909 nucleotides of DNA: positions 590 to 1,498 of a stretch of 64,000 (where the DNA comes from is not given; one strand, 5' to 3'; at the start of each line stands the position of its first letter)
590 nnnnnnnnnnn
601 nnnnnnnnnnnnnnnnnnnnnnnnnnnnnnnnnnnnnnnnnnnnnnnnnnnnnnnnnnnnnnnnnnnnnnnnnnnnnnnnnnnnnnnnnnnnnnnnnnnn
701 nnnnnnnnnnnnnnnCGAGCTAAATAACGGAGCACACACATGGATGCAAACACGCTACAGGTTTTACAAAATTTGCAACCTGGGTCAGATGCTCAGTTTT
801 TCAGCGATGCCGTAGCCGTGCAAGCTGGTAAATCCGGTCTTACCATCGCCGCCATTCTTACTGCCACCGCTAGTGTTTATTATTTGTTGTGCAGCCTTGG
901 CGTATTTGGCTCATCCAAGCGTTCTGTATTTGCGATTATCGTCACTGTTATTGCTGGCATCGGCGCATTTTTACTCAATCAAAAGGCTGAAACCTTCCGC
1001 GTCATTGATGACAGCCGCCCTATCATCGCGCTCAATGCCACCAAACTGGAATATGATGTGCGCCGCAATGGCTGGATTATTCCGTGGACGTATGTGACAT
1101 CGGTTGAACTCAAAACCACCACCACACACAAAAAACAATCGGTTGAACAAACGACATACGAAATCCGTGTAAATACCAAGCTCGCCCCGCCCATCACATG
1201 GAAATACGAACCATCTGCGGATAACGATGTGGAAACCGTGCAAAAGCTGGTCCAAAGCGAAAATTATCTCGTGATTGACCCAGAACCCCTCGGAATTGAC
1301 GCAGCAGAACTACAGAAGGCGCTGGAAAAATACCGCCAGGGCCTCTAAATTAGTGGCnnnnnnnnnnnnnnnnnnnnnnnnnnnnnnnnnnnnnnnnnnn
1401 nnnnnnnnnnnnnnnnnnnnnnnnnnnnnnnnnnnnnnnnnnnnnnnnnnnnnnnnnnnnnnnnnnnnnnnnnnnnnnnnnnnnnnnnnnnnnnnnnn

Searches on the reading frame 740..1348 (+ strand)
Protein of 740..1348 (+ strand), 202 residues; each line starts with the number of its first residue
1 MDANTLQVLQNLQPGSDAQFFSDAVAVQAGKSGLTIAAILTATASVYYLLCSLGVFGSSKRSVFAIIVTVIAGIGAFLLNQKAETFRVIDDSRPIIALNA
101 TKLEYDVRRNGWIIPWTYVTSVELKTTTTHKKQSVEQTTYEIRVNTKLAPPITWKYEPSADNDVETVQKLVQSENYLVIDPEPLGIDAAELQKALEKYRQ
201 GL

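Call 72: find_encoding_contigs(protein=window:740-1348:+, flank=10000, max_places=4)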
Protein window:740-1348:+ (202 aa): 4 contigs read that carry it; 3 places shown.
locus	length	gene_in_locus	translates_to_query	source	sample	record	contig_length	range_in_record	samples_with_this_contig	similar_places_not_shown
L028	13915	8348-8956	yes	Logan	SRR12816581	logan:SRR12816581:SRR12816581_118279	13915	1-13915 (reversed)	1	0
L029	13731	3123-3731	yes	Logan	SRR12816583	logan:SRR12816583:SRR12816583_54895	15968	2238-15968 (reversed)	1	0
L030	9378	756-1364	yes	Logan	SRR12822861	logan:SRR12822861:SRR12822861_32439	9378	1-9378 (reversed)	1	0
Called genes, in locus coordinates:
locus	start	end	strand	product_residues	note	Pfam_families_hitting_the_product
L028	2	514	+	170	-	?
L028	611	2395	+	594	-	PF07719:TPR_2 (faint), PF12895:ANAPC3 (faint), PF13176:TPR_7 (faint), PF13414:TPR_11 (weak), PF00515:TPR_1 (weak), PF13424:TPR_12, PF14559:TPR_19 (weak), PF01075:Glyco_transf_9 (weak), +6 more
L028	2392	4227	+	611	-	PF13174:TPR_6 (faint), PF13176:TPR_7 (faint), PF07719:TPR_2 (weak), PF13424:TPR_12 (weak), PF00515:TPR_1 (weak), PF07719:TPR_2 (weak), PF13181:TPR_8 (weak), PF01075:Glyco_transf_9 (weak), +7 more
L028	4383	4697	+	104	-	PF00829:Ribosomal_L21p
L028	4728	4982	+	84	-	PF01016:Ribosomal_L27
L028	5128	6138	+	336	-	PF01018:GTP1_OBG, PF01926:MMR_HSR1, PF02421:FeoB_N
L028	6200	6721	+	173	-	-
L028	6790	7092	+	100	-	-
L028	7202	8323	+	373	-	PF00696:AA_kinase, PF01472:PUA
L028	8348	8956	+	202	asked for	-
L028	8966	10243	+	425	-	PF00171:Aldedh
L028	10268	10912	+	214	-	PF01467:CTP_transf_like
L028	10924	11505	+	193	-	PF02410:RsfS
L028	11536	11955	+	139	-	-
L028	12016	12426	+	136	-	PF02590:SPOUT_MTase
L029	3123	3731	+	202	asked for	-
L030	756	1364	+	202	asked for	-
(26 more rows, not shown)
